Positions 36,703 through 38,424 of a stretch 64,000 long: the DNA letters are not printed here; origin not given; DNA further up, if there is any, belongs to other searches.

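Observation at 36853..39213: AT-rich insertion between ftsP and ygiQ: membrane-anchored ankyrin-repeat-like protein plus a decayed paralogue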

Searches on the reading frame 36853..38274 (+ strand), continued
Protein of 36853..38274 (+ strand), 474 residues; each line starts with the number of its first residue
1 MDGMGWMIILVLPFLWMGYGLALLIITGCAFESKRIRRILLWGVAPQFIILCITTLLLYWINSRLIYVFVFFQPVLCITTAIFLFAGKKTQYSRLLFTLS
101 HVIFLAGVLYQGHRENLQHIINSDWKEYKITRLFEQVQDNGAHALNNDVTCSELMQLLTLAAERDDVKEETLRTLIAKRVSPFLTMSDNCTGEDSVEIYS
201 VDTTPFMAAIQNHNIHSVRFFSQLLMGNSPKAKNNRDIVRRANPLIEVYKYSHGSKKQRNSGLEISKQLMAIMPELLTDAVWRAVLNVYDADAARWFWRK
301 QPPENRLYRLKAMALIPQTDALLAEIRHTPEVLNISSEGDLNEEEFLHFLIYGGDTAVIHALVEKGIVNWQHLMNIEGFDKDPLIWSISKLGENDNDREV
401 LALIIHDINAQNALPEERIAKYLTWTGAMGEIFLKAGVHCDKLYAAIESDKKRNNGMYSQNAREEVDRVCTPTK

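Call 41: find_encoding_contigs(protein=P0140, flank=7000, max_places=2)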
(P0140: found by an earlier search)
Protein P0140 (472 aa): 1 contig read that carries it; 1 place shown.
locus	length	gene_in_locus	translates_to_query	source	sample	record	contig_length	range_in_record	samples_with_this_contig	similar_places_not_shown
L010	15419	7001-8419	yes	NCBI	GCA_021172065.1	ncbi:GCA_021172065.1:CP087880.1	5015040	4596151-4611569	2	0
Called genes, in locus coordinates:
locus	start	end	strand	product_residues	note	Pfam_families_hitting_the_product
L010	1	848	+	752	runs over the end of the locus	PF00521:DNA_topoisoIV, PF03989:DNA_gyraseA_C (weak)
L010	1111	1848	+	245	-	PF01553:Acyltransferase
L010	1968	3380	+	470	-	PF07732:Cu-oxidase_3, PF07731:Cu-oxidase_2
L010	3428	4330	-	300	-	PF01435:Peptidase_M48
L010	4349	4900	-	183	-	PF04011:LemA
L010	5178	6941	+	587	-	-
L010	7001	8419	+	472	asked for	-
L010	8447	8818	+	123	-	-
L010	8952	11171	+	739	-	PF08497:Radical_SAM_N, PF04055:Radical_SAM, PF11842:DUF3362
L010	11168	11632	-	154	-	PF01230:HIT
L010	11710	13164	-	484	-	PF00939:Na_sulph_symp, PF03600:CitMHS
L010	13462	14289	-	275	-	PF00248:Aldo_ket_red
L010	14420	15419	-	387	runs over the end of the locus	PF00465:Fe-ADH, PF13685:Fe-ADH_2 (weak), PF25137:ADH_Fe_C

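Call 49: find_encoding_contigs(protein=P0047, flank=8000, max_places=2)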
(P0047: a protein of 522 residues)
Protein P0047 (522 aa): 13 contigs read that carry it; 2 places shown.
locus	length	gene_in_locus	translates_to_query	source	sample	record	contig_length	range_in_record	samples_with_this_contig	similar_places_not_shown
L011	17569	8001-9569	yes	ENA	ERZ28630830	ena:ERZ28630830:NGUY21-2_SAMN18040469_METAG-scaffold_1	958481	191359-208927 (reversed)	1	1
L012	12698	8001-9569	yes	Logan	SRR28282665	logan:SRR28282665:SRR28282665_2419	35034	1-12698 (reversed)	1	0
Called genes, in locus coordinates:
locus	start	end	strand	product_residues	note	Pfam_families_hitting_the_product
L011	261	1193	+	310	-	PF07395:Mig-14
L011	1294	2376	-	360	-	PF01699:Na_Ca_ex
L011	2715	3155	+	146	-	PF00583:Acetyltransf_1, PF13673:Acetyltransf_10, PF13508:Acetyltransf_7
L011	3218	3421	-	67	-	-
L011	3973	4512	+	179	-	PF09831:DUF2058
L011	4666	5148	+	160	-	PF00313:CSD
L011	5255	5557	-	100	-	-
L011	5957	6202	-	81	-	PF10820:DUF2543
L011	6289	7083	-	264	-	PF03466:LysR_substrate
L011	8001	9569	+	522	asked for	-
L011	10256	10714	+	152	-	PF00583:Acetyltransf_1, PF13673:Acetyltransf_10, PF13508:Acetyltransf_7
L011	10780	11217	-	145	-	-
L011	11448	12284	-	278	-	PF27096:UvrC_M, PF27115:Cho_C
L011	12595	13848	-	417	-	PF00180:Iso_dh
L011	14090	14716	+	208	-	PF00849:PseudoU_synth_2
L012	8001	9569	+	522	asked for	-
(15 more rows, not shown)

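Call 50: find_encoding_contigs(protein=P0163, flank=8000, max_places=2)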
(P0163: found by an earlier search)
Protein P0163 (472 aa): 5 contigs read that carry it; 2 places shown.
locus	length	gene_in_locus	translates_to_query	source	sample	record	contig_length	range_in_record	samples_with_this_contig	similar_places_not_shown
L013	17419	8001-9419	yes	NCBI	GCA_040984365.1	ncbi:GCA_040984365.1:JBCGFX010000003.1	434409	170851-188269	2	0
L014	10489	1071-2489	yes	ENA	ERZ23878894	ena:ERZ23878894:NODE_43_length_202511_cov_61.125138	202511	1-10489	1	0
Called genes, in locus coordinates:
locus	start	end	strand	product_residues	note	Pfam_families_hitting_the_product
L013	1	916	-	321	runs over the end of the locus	PF03547:Mem_trans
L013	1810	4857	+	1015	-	-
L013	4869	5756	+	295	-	PF13484:Fer4_16 (faint), PF13534:Fer4_17 (faint), PF25160:LdpA_Fe-S-bd (faint), PF12838:Fer4_7, PF13237:Fer4_10, PF13247:Fer4_11, PF14697:Fer4_21 (weak), PF09163:Form-deh_trans, +5 more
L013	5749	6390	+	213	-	PF01292:Ni_hydr_CYTB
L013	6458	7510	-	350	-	-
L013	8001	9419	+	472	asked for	-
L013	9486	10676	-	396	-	PF00890:FAD_binding_2, PF01134:GIDA (faint), PF01266:DAO (weak), PF03486:HI0933_like, PF07992:Pyr_redox_2, PF12831:FAD_oxidored (weak), PF13450:NAD_binding_8 (weak), PF22780:HI0933_like_1st, +1 more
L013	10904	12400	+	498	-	PF01384:PHO4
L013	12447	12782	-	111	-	PF10625:UspB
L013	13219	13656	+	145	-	PF00582:Usp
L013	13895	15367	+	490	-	PF07690:MFS_1, PF00854:PTR2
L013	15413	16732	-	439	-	PF00083:Sugar_tr, PF07690:MFS_1, PF00083:Sugar_tr, PF07690:MFS_1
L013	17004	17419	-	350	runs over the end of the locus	PF03631:Virul_fac_BrkB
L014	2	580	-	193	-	?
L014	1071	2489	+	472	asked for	-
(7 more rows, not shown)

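Call 51: find_encoding_contigs(protein=P0173, flank=8000, max_places=2)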
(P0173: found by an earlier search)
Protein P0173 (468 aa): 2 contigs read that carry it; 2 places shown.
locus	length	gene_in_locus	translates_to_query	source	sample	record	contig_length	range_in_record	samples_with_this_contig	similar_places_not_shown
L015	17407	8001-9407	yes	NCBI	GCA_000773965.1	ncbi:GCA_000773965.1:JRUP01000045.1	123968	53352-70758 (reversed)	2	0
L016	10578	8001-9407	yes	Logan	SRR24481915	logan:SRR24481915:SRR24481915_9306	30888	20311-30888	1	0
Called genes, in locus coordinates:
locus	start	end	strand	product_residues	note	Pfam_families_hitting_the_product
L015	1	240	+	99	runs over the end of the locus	PF08165:FerA (faint), PF13744:HTH_37 (weak), PF01381:HTH_3 (weak)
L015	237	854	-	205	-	PF13489:Methyltransf_23, PF13847:Methyltransf_31 (weak), PF08241:Methyltransf_11, PF08242:Methyltransf_12, PF13649:Methyltransf_25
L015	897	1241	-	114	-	PF07883:Cupin_2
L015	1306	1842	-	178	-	-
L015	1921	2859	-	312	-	PF00126:HTH_1, PF03466:LysR_substrate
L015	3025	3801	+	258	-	PF00106:adh_short, PF08659:KR, PF23441:SDR, PF13561:adh_short_C2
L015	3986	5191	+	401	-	PF07690:MFS_1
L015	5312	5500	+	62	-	-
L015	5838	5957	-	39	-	PF00126:HTH_1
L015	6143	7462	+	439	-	PF00296:Bac_luciferase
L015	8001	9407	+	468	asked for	-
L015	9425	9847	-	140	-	PF01337:Barstar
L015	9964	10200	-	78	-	-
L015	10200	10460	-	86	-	-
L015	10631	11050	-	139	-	PF00903:Glyoxalase, PF22677:Ble-like_N (faint)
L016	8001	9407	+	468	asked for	-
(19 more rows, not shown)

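Call 53: fold_search(model_id=the predicted structure, library=pdb)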
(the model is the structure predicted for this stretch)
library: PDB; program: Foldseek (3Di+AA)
matches with E <= 10: 749; with E <= 0.001: 0
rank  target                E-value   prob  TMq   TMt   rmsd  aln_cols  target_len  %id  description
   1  4rv1_C                2.7e-03  1.00  0.22  0.24  13.9       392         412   11  Crystal Structure of Engineered Protein. Northeast Structural Genomics Consortium (NESG) Target OR497. (released 2014-12-10)
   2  4b8p_A                5.3e-03  0.98  0.23  0.24  13.3       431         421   15  rImp_alpha_A89NLS (released 2013-01-09)
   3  4b8j                  9.8e-03  0.93  0.19  0.20  15.3       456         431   13  rImp_alpha1a (released 2013-01-09)
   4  4bqk_A                1.1e-02  0.96  0.23  0.25  13.3       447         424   15  rice importin_alpha : VirD2NLS complex (released 2014-02-19)
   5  4rv1_F                1.7e-02  1.00  0.31  0.34  10.1       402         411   14  Crystal Structure of Engineered Protein. Northeast Structural Genomics Consortium (NESG) Target OR497. (released 2014-12-10)
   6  9cpc_1A               1.8e-02  0.94  0.23  0.20  13.9       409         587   15  Atomic model of porcine brain ventricles cilia doublet microtubule (48-nm periodicity) (released 2024-10-23)
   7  9l5r_Cb               2.2e-02  0.66  0.16  0.16  30.2       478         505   12  Cryo-EM structure of the thermophile spliceosome (state ILS) (released 2025-03-12)
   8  1wa5_B                2.4e-02  0.93  0.22  0.22  14.7       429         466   14  Structure of the Cse1:Imp-alpha:RanGTP complex (released 2004-12-13)
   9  7sqc_N3               2.9e-02  0.90  0.21  0.20  21.8       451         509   11  Ciliary C1 central pair apparatus isolated from Chlamydomonas reinhardtii (released 2022-04-13)
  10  1i7x_A                3.0e-02  0.63  0.16  0.15  16.3       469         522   11  BETA-CATENIN/E-CADHERIN COMPLEX (released 2001-05-16)
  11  7po1_4                4.0e-02  0.75  0.19  0.16  15.7       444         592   13  Initiation complex of human mitochondrial ribosome small subunit with IF3 (released 2022-06-15)
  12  4uad_A                4.4e-02  0.91  0.23  0.25  13.8       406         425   13  Importin alpha 7 delta IBB in complex with Influenza PB2 Nuclear Localization Domain (released 2015-02-04)
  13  8eic_A                4.5e-02  0.66  0.18  0.17  16.0       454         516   10  Crystal structure of beta-catenin and the MDM2 p53-binding domain in complex with H330, a Helicon Polypeptide (released 2023-10-25)
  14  8eib_A                4.7e-02  0.66  0.19  0.18  16.9       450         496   11  Crystal structure of beta-catenin and the MDM2 p53-binding domain in complex with H329, a Helicon Polypeptide (released 2023-10-25)
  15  9m1i_D                4.9e-02  0.75  0.19  0.11  16.6       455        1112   10  Cryo-EM structure of the TBC-D-Arl2-beta-tubulin complex (released 2025-10-22)
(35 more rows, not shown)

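Call 57: profile_search(alignment_id=A4)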
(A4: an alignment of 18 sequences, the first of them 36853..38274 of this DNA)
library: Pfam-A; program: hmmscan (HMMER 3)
A. the first sequence (474 residues): domains with independent E <= 10: 6; with E <= 0.001: 0
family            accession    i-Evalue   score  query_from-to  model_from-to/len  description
7TMR-DISM_7TM     PF07695.17       0.15    12.4      28-111        86-169/205  7TM diverse intracellular signalling
LRAT              PF04970.19       0.87    10.3     344-372        14-36/120  Lecithin retinol acyltransferase
Ank_2             PF12796.13        1.7     9.7     340-411        27-89/90  Ankyrin repeats (3 copies)
Ank_2             PF12796.13        3.9     8.6     153-221        28-79/90  Ankyrin repeats (3 copies)
Ank_4             PF13637.12        4.2     8.3     168-221         9-49/50  Ankyrin repeats (many copies)
Ank_4             PF13637.12          9     7.3     347-379         1-31/50  Ankyrin repeats (many copies)
B. every sequence of the alignment scanned on its own (18 sequences): families by number of members that match
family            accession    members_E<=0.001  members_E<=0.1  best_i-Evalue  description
Ank_2             PF12796.13                 0               3        1.5e-03  Ankyrin repeats (3 copies)
Gate              PF07670.19                 0               1        1.9e-02  Nucleoside recognition
Ank_4             PF13637.12                 0               1        2.4e-02  Ankyrin repeats (many copies)
FlaF              PF07309.16                 0               1        5.2e-02  Flagellar protein FlaF
YfhO              PF09586.16                 0               1        9.0e-02  Bacterial membrane protein YfhO

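Call 58: find_encoding_contigs(protein=P0002, flank=6000, max_places=1)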
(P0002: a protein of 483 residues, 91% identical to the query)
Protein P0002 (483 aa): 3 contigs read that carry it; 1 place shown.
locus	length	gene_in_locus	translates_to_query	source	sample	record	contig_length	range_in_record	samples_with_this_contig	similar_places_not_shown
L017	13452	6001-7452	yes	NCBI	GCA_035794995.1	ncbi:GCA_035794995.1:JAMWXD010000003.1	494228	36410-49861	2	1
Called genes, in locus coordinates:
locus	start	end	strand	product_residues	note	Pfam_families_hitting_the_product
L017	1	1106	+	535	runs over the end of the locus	PF00496:SBP_bac_5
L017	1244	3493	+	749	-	PF00521:DNA_topoisoIV, PF03989:DNA_gyraseA_C (faint)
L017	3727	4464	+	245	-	PF01553:Acyltransferase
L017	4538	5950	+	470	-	PF07732:Cu-oxidase_3, PF07731:Cu-oxidase_2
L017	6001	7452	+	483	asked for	-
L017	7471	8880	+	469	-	-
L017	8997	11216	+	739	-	PF08497:Radical_SAM_N, PF04055:Radical_SAM, PF11842:DUF3362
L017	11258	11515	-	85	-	PF04728:LPP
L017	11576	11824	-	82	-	PF04728:LPP (weak)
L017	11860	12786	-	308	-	PF12883:DUF3828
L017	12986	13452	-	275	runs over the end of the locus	PF00248:Aldo_ket_red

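Call 59: find_encoding_contigs(protein=P0003, flank=6000, max_places=1)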
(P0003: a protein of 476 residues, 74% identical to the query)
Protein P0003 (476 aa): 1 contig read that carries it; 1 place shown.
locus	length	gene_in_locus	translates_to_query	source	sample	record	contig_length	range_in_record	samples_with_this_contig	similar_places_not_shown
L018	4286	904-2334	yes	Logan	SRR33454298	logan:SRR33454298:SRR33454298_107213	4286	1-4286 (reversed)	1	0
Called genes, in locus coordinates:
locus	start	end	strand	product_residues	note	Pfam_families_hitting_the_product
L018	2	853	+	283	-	?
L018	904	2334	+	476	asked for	-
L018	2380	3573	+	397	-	-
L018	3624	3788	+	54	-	-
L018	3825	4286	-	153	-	?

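Call 62: search_solved_structures(query=A4, max_evalue=10)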
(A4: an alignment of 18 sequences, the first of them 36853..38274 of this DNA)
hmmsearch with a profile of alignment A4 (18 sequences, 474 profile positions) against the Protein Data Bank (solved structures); distinct sequences matched with E-value up to 10: 21.
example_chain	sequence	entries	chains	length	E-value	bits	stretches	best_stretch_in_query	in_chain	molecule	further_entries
6tmd_A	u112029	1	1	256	0.018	17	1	339-403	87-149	KN motif and ankyrin repeat domain-containing protein 2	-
5ybv_A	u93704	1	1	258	0.17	13.8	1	340-403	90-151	KN motif and ankyrin repeat domain-containing protein 2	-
5ybv_B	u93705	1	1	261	0.17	13.7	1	340-403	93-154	KN motif and ankyrin repeat domain-containing protein 2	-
4hbd_A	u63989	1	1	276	0.2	13.5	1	340-403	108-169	KN motif and ankyrin repeat domain-containing protein 2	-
9ctp_D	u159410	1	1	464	0.45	12.4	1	33-146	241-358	Gamma-aminobutyric acid receptor subunit alpha-3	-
8g4x_C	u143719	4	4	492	0.47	12.3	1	34-145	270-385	Gamma-aminobutyric acid receptor subunit alpha-3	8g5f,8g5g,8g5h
5c8g_A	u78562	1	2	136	0.71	11.7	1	343-399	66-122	PP-BRD20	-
5vx4_A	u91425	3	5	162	0.92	11.3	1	218-259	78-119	Outer capsid protein VP4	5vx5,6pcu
5nkj_A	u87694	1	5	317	2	10.2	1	47-118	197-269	Proton-gated ion channel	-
6emx_A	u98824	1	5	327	2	10.2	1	47-118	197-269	Proton-gated ion channel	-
5mvm_A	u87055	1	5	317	3.3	9.5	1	47-118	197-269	Proton-gated ion channel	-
3tlt_A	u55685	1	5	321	4.2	9.2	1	47-118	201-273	Glr4197 protein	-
5hcm_A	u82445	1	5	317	4.2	9.2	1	47-118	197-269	Proton-gated ion channel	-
3tlw_A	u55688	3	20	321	4.3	9.1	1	47-118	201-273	Glr4197 protein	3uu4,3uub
6hz3_A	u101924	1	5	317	4.6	9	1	47-118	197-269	Proton-gated ion channel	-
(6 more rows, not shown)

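Call 65: search_dna_similar(query=window:36853-38274:+, collection=plasmids, mode=protein, max_evalue=0.001, max_rows=10)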
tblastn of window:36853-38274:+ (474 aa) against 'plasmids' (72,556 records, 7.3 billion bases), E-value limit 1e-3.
No match.

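Call 66: search_dna_similar(query=window:36853-38274:+, collection=phages, mode=protein, max_evalue=0.001, max_rows=10)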
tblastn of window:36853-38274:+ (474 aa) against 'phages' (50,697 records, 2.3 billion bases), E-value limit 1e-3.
No match.
